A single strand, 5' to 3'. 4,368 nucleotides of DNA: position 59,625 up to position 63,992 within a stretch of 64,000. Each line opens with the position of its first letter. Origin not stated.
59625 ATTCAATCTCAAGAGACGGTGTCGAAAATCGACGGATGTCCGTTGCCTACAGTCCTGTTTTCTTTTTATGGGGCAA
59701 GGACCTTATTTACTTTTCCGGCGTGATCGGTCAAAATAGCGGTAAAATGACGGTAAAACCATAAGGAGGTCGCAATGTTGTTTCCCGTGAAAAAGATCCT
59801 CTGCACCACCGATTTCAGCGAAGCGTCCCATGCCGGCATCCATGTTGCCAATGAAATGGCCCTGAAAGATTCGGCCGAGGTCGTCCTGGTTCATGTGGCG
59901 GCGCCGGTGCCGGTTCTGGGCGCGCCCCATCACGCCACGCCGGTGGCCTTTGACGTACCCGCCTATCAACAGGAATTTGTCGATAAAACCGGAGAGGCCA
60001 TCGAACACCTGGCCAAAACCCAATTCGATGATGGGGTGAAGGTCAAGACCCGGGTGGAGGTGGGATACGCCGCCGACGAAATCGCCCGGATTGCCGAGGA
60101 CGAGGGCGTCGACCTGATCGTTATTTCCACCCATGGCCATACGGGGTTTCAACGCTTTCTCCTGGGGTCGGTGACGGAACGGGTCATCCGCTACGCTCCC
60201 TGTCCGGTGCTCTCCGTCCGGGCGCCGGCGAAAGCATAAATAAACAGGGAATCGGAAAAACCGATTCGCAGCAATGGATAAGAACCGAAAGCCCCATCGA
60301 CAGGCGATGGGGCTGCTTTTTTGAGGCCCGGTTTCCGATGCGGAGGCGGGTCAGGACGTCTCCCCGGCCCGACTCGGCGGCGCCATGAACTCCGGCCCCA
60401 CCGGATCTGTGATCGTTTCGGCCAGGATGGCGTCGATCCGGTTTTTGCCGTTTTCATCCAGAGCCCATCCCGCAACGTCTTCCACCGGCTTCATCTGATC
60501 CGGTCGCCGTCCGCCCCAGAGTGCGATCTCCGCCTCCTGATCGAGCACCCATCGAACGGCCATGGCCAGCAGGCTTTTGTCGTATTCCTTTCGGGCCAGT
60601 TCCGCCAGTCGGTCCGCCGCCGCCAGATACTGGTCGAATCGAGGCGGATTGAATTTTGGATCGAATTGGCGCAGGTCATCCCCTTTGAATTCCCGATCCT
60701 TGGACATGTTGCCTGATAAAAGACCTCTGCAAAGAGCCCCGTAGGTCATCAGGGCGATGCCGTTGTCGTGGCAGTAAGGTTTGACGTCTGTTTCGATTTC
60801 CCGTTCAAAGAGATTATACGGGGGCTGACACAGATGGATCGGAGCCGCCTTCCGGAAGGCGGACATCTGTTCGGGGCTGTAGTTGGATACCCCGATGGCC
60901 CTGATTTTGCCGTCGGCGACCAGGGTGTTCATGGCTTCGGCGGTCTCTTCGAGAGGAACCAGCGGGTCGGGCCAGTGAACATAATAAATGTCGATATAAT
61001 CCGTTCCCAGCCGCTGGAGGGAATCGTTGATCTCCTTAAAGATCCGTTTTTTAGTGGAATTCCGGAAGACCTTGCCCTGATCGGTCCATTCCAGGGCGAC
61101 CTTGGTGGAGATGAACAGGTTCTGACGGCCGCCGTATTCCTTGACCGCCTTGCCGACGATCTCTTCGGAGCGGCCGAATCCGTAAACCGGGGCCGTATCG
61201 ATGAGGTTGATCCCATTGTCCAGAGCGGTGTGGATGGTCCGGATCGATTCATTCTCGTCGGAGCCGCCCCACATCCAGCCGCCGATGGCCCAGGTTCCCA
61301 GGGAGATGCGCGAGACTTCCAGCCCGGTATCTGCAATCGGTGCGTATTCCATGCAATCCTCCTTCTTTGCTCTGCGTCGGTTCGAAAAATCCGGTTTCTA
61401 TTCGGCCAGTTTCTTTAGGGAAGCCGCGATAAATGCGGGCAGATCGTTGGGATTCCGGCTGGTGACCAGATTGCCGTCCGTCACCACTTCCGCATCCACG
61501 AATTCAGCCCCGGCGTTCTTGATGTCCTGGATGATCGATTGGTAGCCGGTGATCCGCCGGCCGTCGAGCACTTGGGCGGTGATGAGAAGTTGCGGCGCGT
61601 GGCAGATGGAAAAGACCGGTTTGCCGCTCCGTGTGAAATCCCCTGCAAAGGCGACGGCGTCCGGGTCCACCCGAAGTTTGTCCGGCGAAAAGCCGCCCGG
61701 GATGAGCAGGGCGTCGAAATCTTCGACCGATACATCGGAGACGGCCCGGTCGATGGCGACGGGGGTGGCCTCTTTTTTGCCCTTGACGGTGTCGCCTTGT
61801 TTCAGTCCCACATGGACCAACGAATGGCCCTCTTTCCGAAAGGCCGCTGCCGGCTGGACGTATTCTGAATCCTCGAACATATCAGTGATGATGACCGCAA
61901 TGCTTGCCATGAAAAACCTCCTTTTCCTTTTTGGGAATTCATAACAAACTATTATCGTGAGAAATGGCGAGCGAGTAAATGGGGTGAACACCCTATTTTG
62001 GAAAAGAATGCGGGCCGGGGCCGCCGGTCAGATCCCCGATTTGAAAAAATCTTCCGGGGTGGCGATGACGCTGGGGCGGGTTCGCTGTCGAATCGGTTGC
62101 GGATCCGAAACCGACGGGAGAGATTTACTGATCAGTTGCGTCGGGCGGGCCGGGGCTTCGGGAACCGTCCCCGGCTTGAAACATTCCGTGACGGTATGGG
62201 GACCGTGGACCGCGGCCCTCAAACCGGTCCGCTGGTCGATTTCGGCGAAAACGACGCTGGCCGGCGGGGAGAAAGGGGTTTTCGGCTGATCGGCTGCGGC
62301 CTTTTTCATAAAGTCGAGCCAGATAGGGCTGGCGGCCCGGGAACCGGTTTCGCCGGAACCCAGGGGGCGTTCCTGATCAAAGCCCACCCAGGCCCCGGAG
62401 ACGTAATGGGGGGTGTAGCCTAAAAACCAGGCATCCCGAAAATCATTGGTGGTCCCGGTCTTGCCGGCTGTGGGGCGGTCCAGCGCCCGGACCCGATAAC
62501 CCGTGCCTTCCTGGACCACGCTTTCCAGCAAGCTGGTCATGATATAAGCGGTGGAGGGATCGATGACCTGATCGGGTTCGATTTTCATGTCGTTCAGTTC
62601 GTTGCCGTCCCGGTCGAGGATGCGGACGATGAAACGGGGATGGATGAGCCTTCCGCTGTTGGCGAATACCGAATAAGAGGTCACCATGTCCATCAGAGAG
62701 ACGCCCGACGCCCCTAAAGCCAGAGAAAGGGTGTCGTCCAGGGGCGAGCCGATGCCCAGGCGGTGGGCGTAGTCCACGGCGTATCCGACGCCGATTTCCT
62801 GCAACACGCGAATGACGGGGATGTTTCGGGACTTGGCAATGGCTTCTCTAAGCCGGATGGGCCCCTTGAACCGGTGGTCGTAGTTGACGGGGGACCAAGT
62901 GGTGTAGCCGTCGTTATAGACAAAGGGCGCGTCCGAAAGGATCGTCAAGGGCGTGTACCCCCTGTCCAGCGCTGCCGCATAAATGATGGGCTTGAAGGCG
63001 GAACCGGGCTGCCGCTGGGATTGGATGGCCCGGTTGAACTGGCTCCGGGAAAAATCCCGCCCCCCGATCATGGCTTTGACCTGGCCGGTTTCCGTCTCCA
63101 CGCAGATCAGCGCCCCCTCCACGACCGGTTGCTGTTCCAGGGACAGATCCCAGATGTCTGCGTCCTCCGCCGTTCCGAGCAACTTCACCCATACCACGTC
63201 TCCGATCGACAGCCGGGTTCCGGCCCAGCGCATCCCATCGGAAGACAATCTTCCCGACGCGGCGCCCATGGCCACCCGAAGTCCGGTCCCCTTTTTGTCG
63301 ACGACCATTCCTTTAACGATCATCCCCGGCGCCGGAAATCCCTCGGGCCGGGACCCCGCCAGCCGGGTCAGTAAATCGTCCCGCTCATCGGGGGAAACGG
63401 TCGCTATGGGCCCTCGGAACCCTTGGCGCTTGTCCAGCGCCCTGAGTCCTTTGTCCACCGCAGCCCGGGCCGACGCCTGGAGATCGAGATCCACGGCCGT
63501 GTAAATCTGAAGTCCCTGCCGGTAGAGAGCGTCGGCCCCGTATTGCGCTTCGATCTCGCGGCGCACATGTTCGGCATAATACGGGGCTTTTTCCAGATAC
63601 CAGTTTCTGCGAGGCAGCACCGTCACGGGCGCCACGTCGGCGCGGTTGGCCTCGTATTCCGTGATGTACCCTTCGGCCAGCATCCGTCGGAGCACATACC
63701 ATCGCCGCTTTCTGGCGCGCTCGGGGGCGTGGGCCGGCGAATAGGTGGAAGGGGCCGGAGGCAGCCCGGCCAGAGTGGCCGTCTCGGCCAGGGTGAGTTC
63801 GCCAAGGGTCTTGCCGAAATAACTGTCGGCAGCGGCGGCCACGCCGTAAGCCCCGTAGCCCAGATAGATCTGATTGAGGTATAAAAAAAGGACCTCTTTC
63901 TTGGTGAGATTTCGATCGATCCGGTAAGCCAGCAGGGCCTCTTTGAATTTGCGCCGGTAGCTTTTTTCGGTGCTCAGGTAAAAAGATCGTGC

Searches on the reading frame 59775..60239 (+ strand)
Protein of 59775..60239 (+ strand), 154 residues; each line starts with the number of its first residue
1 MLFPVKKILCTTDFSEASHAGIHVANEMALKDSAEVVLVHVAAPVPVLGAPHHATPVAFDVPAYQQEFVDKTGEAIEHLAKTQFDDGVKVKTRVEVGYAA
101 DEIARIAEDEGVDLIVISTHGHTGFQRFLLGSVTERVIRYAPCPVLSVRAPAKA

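Call 75: search_protein_families(library=pfam, proteins=[window:59775-60239:+], max_evalue=0.0001)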
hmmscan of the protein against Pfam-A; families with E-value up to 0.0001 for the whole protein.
window:59775-60239:+ (154 aa): 1 family
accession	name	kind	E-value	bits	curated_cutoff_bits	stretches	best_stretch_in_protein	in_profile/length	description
PF00582.32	Usp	-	5.9e-33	114.8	24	1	5-149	2-141/141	Universal stress protein family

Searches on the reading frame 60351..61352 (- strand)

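Call 47: search_protein_families(library=pfam, proteins=[window:60351-61352:-], max_evalue=0.0001)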
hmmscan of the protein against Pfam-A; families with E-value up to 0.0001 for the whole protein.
window:60351-61352:- (333 aa): 1 family
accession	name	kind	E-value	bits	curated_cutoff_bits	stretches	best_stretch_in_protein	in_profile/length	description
PF00248.27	Aldo_ket_red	-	2.8e-73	247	24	1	15-310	1-290/291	Aldo/keto reductase family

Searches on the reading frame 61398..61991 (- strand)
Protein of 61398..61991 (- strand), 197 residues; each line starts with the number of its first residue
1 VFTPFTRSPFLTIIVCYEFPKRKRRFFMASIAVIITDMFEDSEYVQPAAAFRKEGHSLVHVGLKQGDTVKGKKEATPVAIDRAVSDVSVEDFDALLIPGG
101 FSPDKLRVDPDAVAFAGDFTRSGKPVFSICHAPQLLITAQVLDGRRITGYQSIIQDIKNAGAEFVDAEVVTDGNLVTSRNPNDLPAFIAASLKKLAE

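Call 75: search_protein_families(library=pfam, proteins=[window:61398-61991:-], max_evalue=0.0001)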
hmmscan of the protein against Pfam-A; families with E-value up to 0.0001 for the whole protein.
window:61398-61991:- (197 aa): 1 family
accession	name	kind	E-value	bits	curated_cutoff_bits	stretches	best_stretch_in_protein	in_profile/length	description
PF01965.30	DJ-1_PfpI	-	7e-51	172.8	26.6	1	30-193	2-164/165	DJ-1/PfpI family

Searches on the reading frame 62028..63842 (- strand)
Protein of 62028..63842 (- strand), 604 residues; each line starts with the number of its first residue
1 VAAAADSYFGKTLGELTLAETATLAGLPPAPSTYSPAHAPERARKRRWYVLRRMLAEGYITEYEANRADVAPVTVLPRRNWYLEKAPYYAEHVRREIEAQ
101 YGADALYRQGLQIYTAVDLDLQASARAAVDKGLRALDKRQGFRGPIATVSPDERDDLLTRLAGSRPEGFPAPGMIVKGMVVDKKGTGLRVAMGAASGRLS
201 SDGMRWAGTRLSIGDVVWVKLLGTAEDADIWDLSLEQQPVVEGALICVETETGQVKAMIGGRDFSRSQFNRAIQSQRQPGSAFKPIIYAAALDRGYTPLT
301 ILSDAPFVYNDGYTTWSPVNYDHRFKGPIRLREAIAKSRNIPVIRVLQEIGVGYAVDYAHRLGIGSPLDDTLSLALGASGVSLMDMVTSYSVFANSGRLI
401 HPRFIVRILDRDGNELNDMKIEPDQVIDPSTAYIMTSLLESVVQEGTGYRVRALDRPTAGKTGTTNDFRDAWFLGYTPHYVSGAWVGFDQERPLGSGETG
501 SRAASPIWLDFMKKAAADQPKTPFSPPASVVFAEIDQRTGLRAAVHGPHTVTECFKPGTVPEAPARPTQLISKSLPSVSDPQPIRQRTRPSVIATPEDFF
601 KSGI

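Call 47: search_protein_families(library=pfam, proteins=[window:62028-63842:-], max_evalue=0.0001)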
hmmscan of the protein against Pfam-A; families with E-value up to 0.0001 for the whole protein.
window:62028-63842:- (604 aa): 3 families
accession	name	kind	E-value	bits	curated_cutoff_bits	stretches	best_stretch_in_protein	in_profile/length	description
PF00905.27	Transpeptidase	-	8.4e-34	117.6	22.1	1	244-479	2-267/299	Penicillin binding protein transpeptidase domain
PF00912.28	Transgly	-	2e-12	47.3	27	1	2-54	125-177/178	Transglycosylase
PF17092.11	PCB_OB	-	4.9e-06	27.7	27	1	142-241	1-111/111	Penicillin-binding protein OB-like domain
